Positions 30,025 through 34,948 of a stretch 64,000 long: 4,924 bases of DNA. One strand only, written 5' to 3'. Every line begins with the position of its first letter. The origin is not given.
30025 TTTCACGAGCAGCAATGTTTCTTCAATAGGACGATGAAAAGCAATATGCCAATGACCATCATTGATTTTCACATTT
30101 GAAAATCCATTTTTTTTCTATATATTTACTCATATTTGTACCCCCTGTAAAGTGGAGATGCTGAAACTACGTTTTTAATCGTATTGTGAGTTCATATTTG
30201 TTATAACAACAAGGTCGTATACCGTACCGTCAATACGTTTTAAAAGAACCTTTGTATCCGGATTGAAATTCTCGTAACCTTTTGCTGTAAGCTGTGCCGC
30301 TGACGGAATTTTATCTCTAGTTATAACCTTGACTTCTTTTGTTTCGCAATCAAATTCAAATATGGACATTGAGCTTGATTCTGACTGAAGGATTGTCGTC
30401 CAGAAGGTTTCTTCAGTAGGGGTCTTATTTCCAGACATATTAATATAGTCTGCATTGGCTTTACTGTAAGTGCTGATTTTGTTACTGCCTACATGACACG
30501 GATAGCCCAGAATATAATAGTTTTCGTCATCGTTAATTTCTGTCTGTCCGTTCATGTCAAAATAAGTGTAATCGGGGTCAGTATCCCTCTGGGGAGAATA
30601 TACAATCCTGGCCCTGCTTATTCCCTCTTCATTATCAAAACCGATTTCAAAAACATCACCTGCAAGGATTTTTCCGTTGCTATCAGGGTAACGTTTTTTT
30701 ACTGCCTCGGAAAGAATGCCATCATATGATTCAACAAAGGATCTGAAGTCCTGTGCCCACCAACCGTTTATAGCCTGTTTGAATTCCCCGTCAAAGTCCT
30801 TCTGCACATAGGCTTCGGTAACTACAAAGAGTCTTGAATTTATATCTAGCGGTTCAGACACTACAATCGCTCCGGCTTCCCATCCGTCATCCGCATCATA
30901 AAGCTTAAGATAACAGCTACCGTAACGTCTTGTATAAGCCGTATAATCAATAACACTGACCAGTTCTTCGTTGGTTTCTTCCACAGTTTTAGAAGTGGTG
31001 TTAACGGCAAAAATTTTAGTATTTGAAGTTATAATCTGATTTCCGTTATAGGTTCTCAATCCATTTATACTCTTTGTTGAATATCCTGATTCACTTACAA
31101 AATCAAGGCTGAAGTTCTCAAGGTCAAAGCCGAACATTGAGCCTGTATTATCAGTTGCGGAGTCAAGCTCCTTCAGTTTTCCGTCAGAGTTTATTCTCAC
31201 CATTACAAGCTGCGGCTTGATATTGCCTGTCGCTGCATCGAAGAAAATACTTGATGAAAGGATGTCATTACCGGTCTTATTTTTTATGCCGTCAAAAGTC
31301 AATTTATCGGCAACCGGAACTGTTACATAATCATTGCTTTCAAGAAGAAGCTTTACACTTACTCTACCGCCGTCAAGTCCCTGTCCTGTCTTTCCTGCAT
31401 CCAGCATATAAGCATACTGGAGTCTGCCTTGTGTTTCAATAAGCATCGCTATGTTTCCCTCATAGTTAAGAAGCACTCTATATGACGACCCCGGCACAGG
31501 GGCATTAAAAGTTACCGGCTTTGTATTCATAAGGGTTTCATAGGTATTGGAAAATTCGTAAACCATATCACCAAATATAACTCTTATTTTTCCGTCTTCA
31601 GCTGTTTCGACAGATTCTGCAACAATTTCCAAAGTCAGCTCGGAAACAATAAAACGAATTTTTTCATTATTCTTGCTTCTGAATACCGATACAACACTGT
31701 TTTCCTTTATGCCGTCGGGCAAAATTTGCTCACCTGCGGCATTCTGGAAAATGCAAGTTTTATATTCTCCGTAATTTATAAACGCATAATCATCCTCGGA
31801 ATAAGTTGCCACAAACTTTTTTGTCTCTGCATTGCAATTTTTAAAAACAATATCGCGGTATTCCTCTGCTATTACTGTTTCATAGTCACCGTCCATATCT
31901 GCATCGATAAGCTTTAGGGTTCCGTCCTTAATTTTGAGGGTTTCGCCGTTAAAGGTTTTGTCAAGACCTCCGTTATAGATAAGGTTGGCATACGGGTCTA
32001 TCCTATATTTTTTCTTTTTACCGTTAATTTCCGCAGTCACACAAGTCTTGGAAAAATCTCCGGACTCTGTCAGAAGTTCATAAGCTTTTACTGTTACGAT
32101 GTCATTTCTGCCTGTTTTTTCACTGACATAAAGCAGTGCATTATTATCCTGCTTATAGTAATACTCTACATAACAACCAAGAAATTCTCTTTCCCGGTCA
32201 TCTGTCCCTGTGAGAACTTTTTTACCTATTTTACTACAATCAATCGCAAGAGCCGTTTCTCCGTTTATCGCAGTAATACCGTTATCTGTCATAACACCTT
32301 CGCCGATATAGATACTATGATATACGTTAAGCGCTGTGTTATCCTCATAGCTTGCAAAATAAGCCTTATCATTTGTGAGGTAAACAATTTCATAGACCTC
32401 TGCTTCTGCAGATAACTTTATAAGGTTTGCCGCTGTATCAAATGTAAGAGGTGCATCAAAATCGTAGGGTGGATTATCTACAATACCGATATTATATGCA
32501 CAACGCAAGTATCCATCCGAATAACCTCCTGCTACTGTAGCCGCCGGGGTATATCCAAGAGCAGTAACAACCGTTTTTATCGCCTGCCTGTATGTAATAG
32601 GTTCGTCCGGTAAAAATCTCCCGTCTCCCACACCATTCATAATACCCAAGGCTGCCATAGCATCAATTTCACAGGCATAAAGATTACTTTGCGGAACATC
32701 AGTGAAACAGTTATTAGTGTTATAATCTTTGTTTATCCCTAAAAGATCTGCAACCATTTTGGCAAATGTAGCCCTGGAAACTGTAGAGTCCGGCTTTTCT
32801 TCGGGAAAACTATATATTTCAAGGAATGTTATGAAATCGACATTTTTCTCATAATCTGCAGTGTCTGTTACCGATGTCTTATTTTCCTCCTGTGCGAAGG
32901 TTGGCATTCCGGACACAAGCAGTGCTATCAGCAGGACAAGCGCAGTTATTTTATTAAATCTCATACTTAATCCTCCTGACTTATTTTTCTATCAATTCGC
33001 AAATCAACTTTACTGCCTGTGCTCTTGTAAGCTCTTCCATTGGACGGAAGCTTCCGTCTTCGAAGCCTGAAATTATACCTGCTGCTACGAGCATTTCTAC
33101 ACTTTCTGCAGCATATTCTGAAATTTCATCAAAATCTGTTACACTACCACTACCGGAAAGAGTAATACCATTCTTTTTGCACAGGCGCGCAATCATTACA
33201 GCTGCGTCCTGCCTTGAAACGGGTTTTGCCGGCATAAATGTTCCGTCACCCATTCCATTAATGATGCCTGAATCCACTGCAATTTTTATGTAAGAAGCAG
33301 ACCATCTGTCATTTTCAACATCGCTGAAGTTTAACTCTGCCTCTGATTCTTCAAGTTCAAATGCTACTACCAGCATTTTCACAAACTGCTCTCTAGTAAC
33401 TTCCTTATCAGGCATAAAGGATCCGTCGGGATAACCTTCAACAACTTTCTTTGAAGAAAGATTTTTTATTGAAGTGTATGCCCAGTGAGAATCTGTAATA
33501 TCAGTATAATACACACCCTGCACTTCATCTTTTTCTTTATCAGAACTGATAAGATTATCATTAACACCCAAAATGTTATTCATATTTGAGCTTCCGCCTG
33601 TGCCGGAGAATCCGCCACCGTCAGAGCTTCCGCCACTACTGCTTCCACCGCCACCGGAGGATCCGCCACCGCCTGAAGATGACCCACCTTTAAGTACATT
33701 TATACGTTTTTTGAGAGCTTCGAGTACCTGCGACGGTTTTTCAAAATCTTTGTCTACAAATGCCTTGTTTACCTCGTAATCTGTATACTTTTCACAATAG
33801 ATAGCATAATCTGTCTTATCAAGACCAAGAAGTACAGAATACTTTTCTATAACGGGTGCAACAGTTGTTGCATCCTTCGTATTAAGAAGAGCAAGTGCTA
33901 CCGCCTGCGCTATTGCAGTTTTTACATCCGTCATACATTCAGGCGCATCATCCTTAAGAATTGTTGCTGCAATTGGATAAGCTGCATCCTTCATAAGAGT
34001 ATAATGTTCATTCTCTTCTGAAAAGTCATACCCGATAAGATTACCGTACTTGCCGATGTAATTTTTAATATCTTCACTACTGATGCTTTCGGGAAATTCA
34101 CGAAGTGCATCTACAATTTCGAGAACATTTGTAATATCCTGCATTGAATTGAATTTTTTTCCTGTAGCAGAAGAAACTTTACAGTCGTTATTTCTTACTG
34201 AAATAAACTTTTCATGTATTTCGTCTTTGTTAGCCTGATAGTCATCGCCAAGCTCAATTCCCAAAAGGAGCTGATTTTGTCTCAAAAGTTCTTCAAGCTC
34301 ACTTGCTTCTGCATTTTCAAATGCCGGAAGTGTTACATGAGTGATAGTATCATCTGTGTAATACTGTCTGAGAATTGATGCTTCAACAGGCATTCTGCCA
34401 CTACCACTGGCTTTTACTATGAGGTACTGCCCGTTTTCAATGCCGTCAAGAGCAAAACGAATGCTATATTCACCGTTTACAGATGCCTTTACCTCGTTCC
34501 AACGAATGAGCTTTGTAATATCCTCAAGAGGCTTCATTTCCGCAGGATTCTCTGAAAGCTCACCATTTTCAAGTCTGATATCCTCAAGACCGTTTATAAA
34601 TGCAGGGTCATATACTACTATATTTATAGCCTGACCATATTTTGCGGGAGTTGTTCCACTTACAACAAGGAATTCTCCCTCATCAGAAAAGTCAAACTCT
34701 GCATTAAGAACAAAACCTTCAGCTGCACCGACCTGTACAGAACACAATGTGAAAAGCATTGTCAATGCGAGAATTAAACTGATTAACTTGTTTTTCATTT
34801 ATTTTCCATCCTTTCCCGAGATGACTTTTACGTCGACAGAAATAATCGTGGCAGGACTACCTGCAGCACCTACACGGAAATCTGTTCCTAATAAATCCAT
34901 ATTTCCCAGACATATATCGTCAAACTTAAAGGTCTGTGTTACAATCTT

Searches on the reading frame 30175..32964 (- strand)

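Call 6: search_protein_families(library=pfam, proteins=[window:30175-32964:-])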
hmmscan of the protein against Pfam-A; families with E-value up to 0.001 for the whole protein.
window:30175-32964:- (929 aa): 1 family
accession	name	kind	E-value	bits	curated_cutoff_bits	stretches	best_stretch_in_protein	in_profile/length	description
PF00395.25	SLH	-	7e-09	36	20.8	1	87-128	2-43/44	S-layer homology domain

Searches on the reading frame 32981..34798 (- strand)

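Call 6: search_protein_families(library=pfam, proteins=[window:32981-34798:-])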
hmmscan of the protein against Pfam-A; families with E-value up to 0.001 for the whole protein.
window:32981-34798:- (605 aa): 1 family
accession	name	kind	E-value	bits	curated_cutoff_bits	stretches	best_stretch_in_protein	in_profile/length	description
PF00395.25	SLH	-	2.2e-38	130.4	20.8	3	431-472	2-43/44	S-layer homology domain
